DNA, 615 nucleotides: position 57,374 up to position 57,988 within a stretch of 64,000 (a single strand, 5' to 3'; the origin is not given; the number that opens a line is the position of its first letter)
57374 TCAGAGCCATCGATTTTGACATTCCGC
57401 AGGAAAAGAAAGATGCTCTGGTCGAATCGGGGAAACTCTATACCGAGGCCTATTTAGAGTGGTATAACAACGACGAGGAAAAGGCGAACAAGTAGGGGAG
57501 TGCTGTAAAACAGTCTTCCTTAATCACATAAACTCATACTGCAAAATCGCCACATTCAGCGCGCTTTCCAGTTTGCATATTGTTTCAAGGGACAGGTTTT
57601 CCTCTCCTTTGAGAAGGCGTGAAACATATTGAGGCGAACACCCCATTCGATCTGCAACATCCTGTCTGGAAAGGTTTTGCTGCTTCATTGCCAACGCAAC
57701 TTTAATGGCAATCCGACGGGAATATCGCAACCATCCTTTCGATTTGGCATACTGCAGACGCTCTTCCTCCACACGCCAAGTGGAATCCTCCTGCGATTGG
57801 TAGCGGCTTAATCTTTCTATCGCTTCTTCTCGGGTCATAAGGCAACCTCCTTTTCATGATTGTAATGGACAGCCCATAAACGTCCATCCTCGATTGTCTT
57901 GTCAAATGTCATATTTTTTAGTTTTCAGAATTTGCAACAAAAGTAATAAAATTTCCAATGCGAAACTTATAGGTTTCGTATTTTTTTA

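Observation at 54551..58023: Two ~0.5-kb direct repeats, each a complete XRE-regulator cassette, bracket a patatin module and drive different cargo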

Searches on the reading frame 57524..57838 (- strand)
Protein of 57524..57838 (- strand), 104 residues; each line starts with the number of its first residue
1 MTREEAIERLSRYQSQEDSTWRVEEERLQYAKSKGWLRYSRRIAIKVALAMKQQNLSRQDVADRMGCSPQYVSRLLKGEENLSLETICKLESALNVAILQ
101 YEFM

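Call 5: search_protein_families(library=pfam, proteins=[window:57524-57838:-], max_evalue=0.01)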
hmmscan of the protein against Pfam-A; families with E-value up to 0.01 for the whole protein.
window:57524-57838:- (104 aa): 12 families
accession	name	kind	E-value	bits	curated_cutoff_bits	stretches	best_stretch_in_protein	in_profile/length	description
PF01381.28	HTH_3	-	1.6e-13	50.9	23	1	50-97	4-51/55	Helix-turn-helix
PF13560.12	HTH_31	-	1.4e-07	32.1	27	1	51-96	10-56/64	Helix-turn-helix domain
PF13443.12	HTH_26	-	1.6e-06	28.7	22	1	51-97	6-53/63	Cro/C1-type HTH DNA-binding domain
PF13384.12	HTH_23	-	1.9e-05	24.8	24.6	1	41-78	4-40/50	Homeodomain-like domain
PF13542.12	HTH_Tnp_ISL3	-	0.0004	20.2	27.4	1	38-77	11-48/51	Helix-turn-helix domain of transposase family ISL3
PF13518.12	HTH_28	-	0.001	19.5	25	1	46-82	4-39/52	Helix-turn-helix domain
PF13545.12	HTH_Crp_2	-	0.0011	19.4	27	1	55-77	22-44/70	Crp-like helix-turn-helix domain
PF00356.27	LacI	-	0.0016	18.7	27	1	59-94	3-38/46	Bacterial regulatory proteins, lacI family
PF00325.26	Crp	-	0.0025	17.9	21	1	56-77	3-24/32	Bacterial regulatory proteins, crp family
PF13744.12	HTH_37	-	0.0065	16.7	27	1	42-88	18-65/80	Helix-turn-helix domain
PF13936.12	HTH_38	-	0.008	16.3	27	0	50-77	15-42/44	Helix-turn-helix domain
PF13338.12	AbiEi_4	-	0.0098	16.4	25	0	50-77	7-34/49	Transcriptional regulator, AbiEi antitoxin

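Call 9: find_encoding_contigs(protein=window:57524-57838:-, flank=6000, max_places=10)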
Protein window:57524-57838:- (104 aa): 23 contigs read that carry it; 10 places shown.
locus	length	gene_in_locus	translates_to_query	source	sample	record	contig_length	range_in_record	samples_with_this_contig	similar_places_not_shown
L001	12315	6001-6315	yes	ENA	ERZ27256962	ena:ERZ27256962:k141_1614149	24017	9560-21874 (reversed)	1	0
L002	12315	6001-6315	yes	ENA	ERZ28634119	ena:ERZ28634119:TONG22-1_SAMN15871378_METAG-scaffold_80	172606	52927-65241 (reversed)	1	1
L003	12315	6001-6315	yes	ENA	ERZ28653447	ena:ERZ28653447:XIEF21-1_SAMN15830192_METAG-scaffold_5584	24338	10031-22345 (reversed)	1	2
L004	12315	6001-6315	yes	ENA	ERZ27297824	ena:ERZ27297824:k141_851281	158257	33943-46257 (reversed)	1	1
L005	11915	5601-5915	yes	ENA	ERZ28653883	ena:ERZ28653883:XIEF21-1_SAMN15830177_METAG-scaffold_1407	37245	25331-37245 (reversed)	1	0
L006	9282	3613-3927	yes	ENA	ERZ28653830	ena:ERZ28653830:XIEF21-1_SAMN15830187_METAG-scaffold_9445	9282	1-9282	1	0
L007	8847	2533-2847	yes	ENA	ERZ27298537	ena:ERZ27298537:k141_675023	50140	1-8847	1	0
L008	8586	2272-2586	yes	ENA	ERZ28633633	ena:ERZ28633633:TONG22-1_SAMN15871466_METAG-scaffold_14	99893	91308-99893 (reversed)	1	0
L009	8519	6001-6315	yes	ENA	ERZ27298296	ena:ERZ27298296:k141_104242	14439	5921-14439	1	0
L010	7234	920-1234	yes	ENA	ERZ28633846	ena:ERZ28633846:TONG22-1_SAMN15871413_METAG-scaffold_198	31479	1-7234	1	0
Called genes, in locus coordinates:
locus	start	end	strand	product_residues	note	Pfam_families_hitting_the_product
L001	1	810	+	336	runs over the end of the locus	PF04542:Sigma70_r2, PF08281:Sigma70_r4_2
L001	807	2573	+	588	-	-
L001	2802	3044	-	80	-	-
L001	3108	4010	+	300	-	PF01963:TraB_PrgY_gumN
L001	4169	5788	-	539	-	-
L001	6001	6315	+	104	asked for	PF13560:HTH_31 (weak), PF13384:HTH_23 (faint), PF13443:HTH_26 (weak), PF01381:HTH_3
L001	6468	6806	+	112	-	PF03965:Penicillinase_R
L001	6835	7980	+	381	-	PF05569:Peptidase_M56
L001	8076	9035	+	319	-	-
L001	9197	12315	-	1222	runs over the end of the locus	PF01120:Alpha_L_fucos, PF00933:Glyco_hydro_3, PF01915:Glyco_hydro_3_C, PF14310:Fn3-like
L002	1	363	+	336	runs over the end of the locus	PF04542:Sigma70_r2, PF08281:Sigma70_r4_2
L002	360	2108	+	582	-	-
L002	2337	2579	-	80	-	-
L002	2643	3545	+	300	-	PF01963:TraB_PrgY_gumN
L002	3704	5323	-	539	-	-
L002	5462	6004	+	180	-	-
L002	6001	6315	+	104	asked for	PF13560:HTH_31 (weak), PF13384:HTH_23 (faint), PF13443:HTH_26 (weak), PF01381:HTH_3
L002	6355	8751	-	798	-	PF00933:Glyco_hydro_3, PF01915:Glyco_hydro_3_C, PF14310:Fn3-like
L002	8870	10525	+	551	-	PF13600:DUF4140, PF13598:DUF4139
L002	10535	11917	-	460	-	PF01120:Alpha_L_fucos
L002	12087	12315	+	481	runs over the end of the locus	-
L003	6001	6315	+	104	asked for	PF13560:HTH_31 (weak), PF13384:HTH_23 (faint), PF13443:HTH_26 (weak), PF01381:HTH_3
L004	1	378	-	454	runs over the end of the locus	PF13173:AAA_14, PF13635:DUF4143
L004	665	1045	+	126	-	PF03965:Penicillinase_R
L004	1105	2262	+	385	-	PF05569:Peptidase_M56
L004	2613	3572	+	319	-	-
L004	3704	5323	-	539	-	-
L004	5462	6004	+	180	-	-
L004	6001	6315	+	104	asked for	PF13560:HTH_31 (weak), PF13384:HTH_23 (faint), PF13443:HTH_26 (weak), PF01381:HTH_3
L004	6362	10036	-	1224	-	PF01120:Alpha_L_fucos, PF00933:Glyco_hydro_3, PF01915:Glyco_hydro_3_C, PF14310:Fn3-like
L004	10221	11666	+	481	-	-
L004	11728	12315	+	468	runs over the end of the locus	PF03051:Peptidase_C1_2, PF00112:Peptidase_C1 (faint)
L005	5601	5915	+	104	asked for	PF13560:HTH_31 (weak), PF13384:HTH_23 (faint), PF13443:HTH_26 (weak), PF01381:HTH_3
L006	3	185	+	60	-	?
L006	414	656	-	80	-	-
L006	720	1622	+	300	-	PF01963:TraB_PrgY_gumN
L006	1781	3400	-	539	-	-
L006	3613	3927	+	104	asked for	PF13560:HTH_31 (weak), PF13384:HTH_23 (faint), PF13443:HTH_26 (weak), PF01381:HTH_3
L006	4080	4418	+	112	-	PF03965:Penicillinase_R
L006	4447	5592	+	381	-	PF05569:Peptidase_M56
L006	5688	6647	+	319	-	-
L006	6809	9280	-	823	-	?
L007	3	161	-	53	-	?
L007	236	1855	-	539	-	-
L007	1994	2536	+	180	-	-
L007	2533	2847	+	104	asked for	PF13560:HTH_31 (weak), PF13384:HTH_23 (faint), PF13443:HTH_26 (weak), PF01381:HTH_3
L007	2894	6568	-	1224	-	PF01120:Alpha_L_fucos, PF00933:Glyco_hydro_3, PF01915:Glyco_hydro_3_C, PF14310:Fn3-like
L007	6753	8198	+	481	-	-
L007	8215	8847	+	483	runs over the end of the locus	PF03051:Peptidase_C1_2, PF00112:Peptidase_C1 (faint)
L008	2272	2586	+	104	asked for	PF13560:HTH_31 (weak), PF13384:HTH_23 (faint), PF13443:HTH_26 (weak), PF01381:HTH_3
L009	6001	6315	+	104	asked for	PF13560:HTH_31 (weak), PF13384:HTH_23 (faint), PF13443:HTH_26 (weak), PF01381:HTH_3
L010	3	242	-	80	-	?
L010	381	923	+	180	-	-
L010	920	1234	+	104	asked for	PF13560:HTH_31 (weak), PF13384:HTH_23 (faint), PF13443:HTH_26 (weak), PF01381:HTH_3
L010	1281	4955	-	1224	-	PF01120:Alpha_L_fucos, PF00933:Glyco_hydro_3, PF01915:Glyco_hydro_3_C, PF14310:Fn3-like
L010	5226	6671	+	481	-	-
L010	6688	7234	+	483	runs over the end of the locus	PF03051:Peptidase_C1_2, PF00112:Peptidase_C1 (faint)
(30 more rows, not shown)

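Call 13: search_protein_families(library=pfam, proteins=[L004:5462-6004:+, L004:3704-5323:-, L004:2613-3572:+, L001:2802-3044:-, L001:807-2573:+], max_evalue=1)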
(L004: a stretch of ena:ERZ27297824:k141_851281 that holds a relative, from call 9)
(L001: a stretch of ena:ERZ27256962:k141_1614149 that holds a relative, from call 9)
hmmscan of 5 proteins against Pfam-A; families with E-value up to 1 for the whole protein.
L004:5462-6004:+ (180 aa): 0 families

L004:3704-5323:- (539 aa): 0 families

L004:2613-3572:+ (319 aa): 4 families
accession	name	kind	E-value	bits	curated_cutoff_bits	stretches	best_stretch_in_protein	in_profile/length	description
PF13424.12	TPR_12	-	0.015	15.9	30.1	1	86-110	7-31/77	Tetratricopeptide repeat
PF07721.20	TPR_4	-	0.1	13.7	27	1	86-106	5-25/26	Tetratricopeptide repeat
PF13432.12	TPR_16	-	0.24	12.3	32.7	1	86-108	35-57/65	Tetratricopeptide repeat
PF07719.23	TPR_2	-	0.35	11.6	27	1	87-108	6-27/34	Tetratricopeptide repeat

L001:2802-3044:- (80 aa): 0 families

L001:807-2573:+ (588 aa): 0 families

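Call 14: search_protein_families(library=ncbifam, proteins=[L004:5462-6004:+, L004:3704-5323:-], max_evalue=0.1)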
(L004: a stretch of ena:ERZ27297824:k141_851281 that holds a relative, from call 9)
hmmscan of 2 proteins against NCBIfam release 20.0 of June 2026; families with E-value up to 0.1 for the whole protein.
L004:5462-6004:+ (180 aa): 0 families

L004:3704-5323:- (539 aa): 0 families

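Call 15: search_protein_families(library=padloc, proteins=[L004:5462-6004:+, L004:3704-5323:-], max_evalue=0.1)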
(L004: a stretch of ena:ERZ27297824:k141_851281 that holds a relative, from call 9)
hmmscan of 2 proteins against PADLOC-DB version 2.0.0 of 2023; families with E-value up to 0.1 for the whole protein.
L004:5462-6004:+ (180 aa): 3 families
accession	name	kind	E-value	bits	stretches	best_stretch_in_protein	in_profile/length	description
PDLC04756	PDC-M64B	-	6.3e-06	24.4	1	56-169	36-141/160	-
PDLC04752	PDC-M64A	-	0.0044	15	1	110-144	96-130/174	-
PDLC04755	PDC-M64B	-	0.006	14.7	1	114-168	94-147/166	-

L004:3704-5323:- (539 aa): 0 families

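Call 18: search_solved_structures(query=L004:5462-6004:+, max_evalue=10, show_alignments=2)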
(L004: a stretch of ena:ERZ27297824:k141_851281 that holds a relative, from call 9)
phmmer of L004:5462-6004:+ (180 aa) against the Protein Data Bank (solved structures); distinct sequences matched with E-value up to 10: 1.
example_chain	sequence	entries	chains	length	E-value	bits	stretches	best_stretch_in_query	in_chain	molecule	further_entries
1x1f_A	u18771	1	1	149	0.58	13.4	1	53-144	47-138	Signal-transducing adaptor protein 1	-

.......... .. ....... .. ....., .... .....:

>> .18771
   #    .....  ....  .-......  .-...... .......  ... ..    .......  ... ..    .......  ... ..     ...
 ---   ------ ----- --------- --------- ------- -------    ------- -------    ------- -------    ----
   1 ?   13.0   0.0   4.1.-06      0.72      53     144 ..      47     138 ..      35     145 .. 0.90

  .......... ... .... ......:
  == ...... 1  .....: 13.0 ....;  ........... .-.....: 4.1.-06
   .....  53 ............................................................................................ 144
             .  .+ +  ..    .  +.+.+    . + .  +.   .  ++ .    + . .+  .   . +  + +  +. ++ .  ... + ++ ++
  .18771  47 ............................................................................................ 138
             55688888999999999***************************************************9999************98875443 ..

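Call 19: search_solved_structures(query=window:57524-57838:-, max_evalue=0.01)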
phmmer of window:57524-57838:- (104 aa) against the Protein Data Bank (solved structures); distinct sequences matched with E-value up to 0.01: 3.
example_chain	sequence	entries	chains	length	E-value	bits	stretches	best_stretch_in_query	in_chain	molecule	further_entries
2b5a_A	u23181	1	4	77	0.0017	21.7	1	49-97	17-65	C.BclI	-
9sf2_A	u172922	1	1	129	0.0054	20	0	42-93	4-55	Transcriptional regulator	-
8ezt_A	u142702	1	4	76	0.0082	19.5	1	43-98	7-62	HipB(Lp)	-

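Call 21: find_homologous_proteins(query=L004:5462-6004:+, max_evalue=0.001)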
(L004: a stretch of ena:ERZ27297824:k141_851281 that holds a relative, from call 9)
Query L004:5462-6004:+ (180 aa): 2354 proteins with E <= 0.001 among 2373 candidates; the best 120 are listed.
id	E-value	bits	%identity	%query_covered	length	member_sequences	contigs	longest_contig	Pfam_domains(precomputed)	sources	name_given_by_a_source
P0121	9.1e-112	389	96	100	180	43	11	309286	-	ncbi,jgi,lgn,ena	jgi:hypothetical protein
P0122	5.5e-110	383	95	100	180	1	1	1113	-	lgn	-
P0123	2.9e-105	368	92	100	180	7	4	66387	-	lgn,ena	-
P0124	7.2e-102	357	88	100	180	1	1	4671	-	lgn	-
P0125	8.7e-101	353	87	100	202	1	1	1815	-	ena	-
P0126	1.5e-100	352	86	100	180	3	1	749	-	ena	-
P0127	1.6e-100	352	87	100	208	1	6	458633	-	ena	-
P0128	2.7e-100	352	86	100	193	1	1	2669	-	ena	-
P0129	2.9e-100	351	86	100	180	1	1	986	-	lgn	-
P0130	3.3e-100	351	86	100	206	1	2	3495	-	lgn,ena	-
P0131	3.8e-100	351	86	100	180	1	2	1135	-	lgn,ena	-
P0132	4.2e-100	351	87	100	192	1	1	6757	-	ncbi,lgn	-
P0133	4.7e-100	351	86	100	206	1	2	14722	-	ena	-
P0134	5.1e-100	351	86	100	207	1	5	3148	-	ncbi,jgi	jgi:hypothetical protein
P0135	5.4e-100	351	87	100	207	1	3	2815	-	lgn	-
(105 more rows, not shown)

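Call 25: find_related_loci(query=A2, collection=genome_contigs, flank=6000)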
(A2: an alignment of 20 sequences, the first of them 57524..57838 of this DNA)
Query A2 (104 aa) in genome_contigs; peptide patterns used: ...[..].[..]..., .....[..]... (x = any residue, [..] = any of these).
151 stretches matched a pattern; 144 encode a relative of the query (tblastn E <= 1e-3); the best 80 are kept; 80 distinct loci.
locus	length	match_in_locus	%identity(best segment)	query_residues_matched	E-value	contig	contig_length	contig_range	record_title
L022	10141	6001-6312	99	1-104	2e-65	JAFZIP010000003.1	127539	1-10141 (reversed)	MAG: Bacteroidales bacterium isolate RGIG7800 Water_buffalos_Reticulum-1__c134, whole genome shotgun sequence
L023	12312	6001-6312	99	1-104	1e-65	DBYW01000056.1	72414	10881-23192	MAG TPA_asm: Bacteroidales bacterium UBA1176 UBA1176_contig_8318, whole genome shotgun sequence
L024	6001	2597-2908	92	1-104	7e-62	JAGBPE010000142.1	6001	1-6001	MAG: Bacteroidales bacterium isolate RGIG9320 Yak_Abomasum-2__c392009, whole genome shotgun sequence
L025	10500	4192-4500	84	1-103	1e-56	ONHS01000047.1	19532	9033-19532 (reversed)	uncultured Bacteroidales bacterium isolate RUG312 genome assembly, contig: scaffold_1176, whole genome shotgun sequence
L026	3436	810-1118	84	1-103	2e-56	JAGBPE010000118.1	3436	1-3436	MAG: Bacteroidales bacterium isolate RGIG9320 Yak_Abomasum-2__c317173, whole genome shotgun sequence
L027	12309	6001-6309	83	1-103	5e-56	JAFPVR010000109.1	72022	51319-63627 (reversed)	MAG: Bacteroidales bacterium isolate RGIG1517 Goat_Abomasum-3__c599221, whole genome shotgun sequence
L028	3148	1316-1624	81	1-103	7e-55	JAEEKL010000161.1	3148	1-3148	MAG: Bacteroidales bacterium isolate Tb.RUG.192 k141_7949546_flag=1_multi=22.1187_len=3148, whole genome shotgun sequenc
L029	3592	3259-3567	80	1-103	2e-54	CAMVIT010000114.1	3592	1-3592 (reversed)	MAG TPA_asm: uncultured Bacteroidales bacterium isolate SRR8387720_bin.39_metaWRAP_v1.3_MAG genome assembly, contig: ERZ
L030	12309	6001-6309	83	1-103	3e-54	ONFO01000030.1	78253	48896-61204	uncultured Bacteroidales bacterium isolate RUG265 genome assembly, contig: scaffold_382, whole genome shotgun sequence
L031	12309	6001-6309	79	1-103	6e-54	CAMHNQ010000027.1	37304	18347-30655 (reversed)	MAG: uncultured Bacteroidales bacterium isolate SRR11784279_bin.50_metaWRAP_v1.3_MAG genome assembly, contig: ERZ1220274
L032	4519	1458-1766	83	1-103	7e-54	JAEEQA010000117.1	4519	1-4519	MAG: Bacteroidales bacterium isolate Tb.RUG.324 NODE_89198_length_4519_cov_1.364071, whole genome shotgun sequence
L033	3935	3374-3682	80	1-103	4e-54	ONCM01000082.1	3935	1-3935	uncultured Bacteroidales bacterium isolate RUG182 genome assembly, contig: scaffold_15327, whole genome shotgun sequence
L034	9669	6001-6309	79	1-103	6e-54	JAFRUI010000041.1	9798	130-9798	MAG: Bacteroidales bacterium isolate RGIG2805 Goat_Omasum-6__c428475, whole genome shotgun sequence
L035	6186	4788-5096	78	1-103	2e-53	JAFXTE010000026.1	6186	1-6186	MAG: Bacteroidales bacterium isolate RGIG6723 Sheep_Rumen-2__c1154, whole genome shotgun sequence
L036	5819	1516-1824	83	1-103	2e-53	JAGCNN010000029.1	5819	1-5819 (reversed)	MAG: Bacteroidales bacterium isolate RGIG9953 Yak_Reticulum-1__c91133, whole genome shotgun sequence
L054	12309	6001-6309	81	1-103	1e-52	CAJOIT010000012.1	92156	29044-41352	uncultured Bacteroidales bacterium isolate Red_deer_4_mag_224 genome assembly, contig: scaffold_284, whole genome shotgu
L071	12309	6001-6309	76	1-103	5e-49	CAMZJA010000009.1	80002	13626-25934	MAG TPA_asm: uncultured Bacteroidales bacterium isolate SRR10912535_bin.87_metaWRAP_v1.3_MAG genome assembly, contig: ER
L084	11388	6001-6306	73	1-102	2e-44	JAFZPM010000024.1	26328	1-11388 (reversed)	MAG: Paludibacteraceae bacterium isolate RGIG7979 Water_buffalos_Rumen-1__c538101, whole genome shotgun sequence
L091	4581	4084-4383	65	2-103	1e-37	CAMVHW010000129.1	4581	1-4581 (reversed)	MAG TPA_asm: uncultured Bacteroidales bacterium isolate SRR8387720_bin.48_metaWRAP_v1.3_MAG genome assembly, contig: ERZ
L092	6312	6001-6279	64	7-103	3e-36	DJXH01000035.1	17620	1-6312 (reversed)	MAG TPA_asm: Bacteroidales bacterium UBA7009 UBA7009_contig_49682, whole genome shotgun sequence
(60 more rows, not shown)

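Call 30: search_protein_representatives(protein=P0121)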
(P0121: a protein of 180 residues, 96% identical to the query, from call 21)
Query: 180 residues. Proteins with E-value up to 0.001 (for the whole library): 1018; up to 1e-10: 591; up to 1e-30: 21. The best 150 are listed.
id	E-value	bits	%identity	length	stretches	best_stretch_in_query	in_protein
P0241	1.6e-66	240.0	88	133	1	58-180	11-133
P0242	4.5e-56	205.9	87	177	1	58-165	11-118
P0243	2.8e-55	203.3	52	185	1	1-174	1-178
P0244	1.1e-47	178.6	61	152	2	1-108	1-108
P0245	8.3e-47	175.7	62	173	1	40-175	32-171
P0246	6.2e-42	159.9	49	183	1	2-177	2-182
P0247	6.3e-41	156.6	57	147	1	1-122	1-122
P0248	1.8e-38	148.6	60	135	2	95-178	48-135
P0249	4.7e-37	144.0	45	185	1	2-179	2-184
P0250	4.8e-36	140.7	43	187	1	3-176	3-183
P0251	5.5e-36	140.5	71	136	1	80-178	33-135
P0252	8.4e-36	139.9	53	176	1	1-131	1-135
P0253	6.0e-35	137.1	43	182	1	2-175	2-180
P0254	9.6e-34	133.2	41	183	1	1-176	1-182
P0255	2.5e-33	131.9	42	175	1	7-173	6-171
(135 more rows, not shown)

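Call 33: search_protein_families(library=pfam, alignment_id=A3, max_evalue=0.1)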
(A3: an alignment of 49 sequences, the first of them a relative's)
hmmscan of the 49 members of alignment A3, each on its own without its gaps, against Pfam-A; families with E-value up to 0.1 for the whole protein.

A. member 1, P0121 (180 aa): 0 families

B. families by the number of members that match (of 49 scanned): 25 families
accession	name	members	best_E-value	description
PF20493.3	WD-like_fungi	2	0.0056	Fungal WD-like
PF10722.14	YbjN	2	0.064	Putative bacterial sensory transduction regulator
PF03941.20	INCENP_ARK-bind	1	0.00091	Inner centromere protein, ARK binding region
PF08954.16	Trimer_CC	1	0.0036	Trimerisation motif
PF02275.23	CBAH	1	0.0087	Linear amide C-N hydrolases, choloylglycine hydrolase family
PF20659.2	MS_C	1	0.013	Malate synthase, C-terminal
PF25777.1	Aurora-A_bind_TACC3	1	0.015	TACC3, Aurora-A binding region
PF14612.12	Ino80_Iec3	1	0.018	IEC3 subunit of the Ino80 complex, chromatin re-modelling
PF05054.17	AcMNPV_Ac109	1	0.024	Autographa californica nuclear polyhedrosis virus (AcMNPV) protein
PF11502.13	BCL9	1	0.025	B-cell lymphoma 9 protein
PF18640.6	LepB_N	1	0.029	LepB N-terminal domain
PF23989.1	PilB3_C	1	0.031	PilB3-like, C-terminal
PF06817.19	RVT_thumb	1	0.031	Reverse transcriptase thumb domain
PF20940.2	SSV1_D-63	1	0.034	Sulfolobus spindle-shape virus 1, protein D-63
PF05153.21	MIOX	1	0.043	Myo-inositol oxygenase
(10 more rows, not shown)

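Call 35: predict_structure(alignment_id=A3)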
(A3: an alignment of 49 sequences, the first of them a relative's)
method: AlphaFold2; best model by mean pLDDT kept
length: 180 residues; sequences in the alignment: 49
mean_pLDDT: 96.5   pTM: 0.91
mean pLDDT of the five models: 96.5, 96.1, 95.9, 95.7, 95.6
residues with pLDDT >= 90: 171; 70-90: 9; 50-70: 0; < 50: 0
segments of 3 or more residues with pLDDT < 50: none
pLDDT, mean of each block of 10 residues (from residue 1): 96 97 98 99 98 97 98 95 95 86 96 97 97 97 97 98 97 95
secondary structure, 60 per line:
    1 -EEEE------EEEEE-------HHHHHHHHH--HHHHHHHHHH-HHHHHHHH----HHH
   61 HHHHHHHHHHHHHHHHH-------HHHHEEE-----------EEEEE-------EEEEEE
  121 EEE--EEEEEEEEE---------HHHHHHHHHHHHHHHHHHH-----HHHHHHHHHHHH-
elements in order: E2-5 E12-16 H24-32 H35-44 H46-53 H58-77 H85-88 E89-91 E103-107 E115-123 E126-134 H144-162 H168-179

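Call 39: fold_search(model_id=the predicted structure, library=pdb)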
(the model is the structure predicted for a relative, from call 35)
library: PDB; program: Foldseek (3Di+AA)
matches with E <= 10: 37; with E <= 0.001: 0
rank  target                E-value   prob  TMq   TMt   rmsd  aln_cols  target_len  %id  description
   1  6af4_C                4.3e-02  0.85  0.31  0.44   7.9       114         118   14  Toxin-Antitoxin module from Streptococcus pneumoniae (released 2019-08-14)
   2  6af4_A                6.1e-02  0.90  0.34  0.48   8.0       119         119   13  Toxin-Antitoxin module from Streptococcus pneumoniae (released 2019-08-14)
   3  6af3_E                7.7e-02  0.69  0.30  0.42   8.0       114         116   13  Toxin-Antitoxin module from Streptococcus pneumoniae (released 2019-08-14)
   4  6af4_G                8.2e-02  0.75  0.30  0.43   8.2       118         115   13  Toxin-Antitoxin module from Streptococcus pneumoniae (released 2019-08-14)
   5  6af3_C                1.5e-01  0.38  0.26  0.35   8.0       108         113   13  Toxin-Antitoxin module from Streptococcus pneumoniae (released 2019-08-14)
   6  6af3_A                2.4e-01  0.41  0.28  0.39   8.1       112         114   15  Toxin-Antitoxin module from Streptococcus pneumoniae (released 2019-08-14)
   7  8c24_B                2.3e+00  0.10  0.25  0.40   6.2       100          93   13  ParDE1 toxin-antitoxin complex from Mycobacterium tuberculosis (rv1960c-rv1959c) (released 2023-12-20)
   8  7e2d_A                2.4e+00  0.08  0.25  0.30   8.7       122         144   14  Monomer of TRAPPII (Closed) (released 2022-02-09)
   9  4r4k_D                2.4e+00  0.03  0.13  0.15   9.3        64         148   12  Crystal structure of a cystatin-like protein (BACCAC_01506) from Bacteroides caccae ATCC 43185 at 1.69 A resolution (released 2014-10-01)
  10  7r5a_A                2.6e+00  0.08  0.21  0.31   7.9       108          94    9  Vibrio cholera ParD2:ParE2 antitoxin:toxin complex (released 2022-04-27)
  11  4r4k_A                3.5e+00  0.02  0.13  0.14   8.9        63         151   11  Crystal structure of a cystatin-like protein (BACCAC_01506) from Bacteroides caccae ATCC 43185 at 1.69 A resolution (released 2014-10-01)
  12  7bu1_A                3.7e+00  0.08  0.15  0.14   4.4        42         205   10  Crystal structure of TrmO from Pseudomonas aeruginosa (released 2021-04-07)
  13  7btz_A                4.4e+00  0.06  0.13  0.11   4.7        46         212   15  Crystal structure of TrmO (released 2021-04-07)
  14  8vbc_B                4.7e+00  0.02  0.16  0.10  20.6       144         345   12  Kinetic intermediate states of HIV-1 RT DNA synthesis captured by cryo-EM (released 2024-12-11)
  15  7btu_A                5.3e+00  0.04  0.15  0.13   6.3        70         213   13  Crystal structure of TrmO from P. areuginosa (released 2021-04-07)
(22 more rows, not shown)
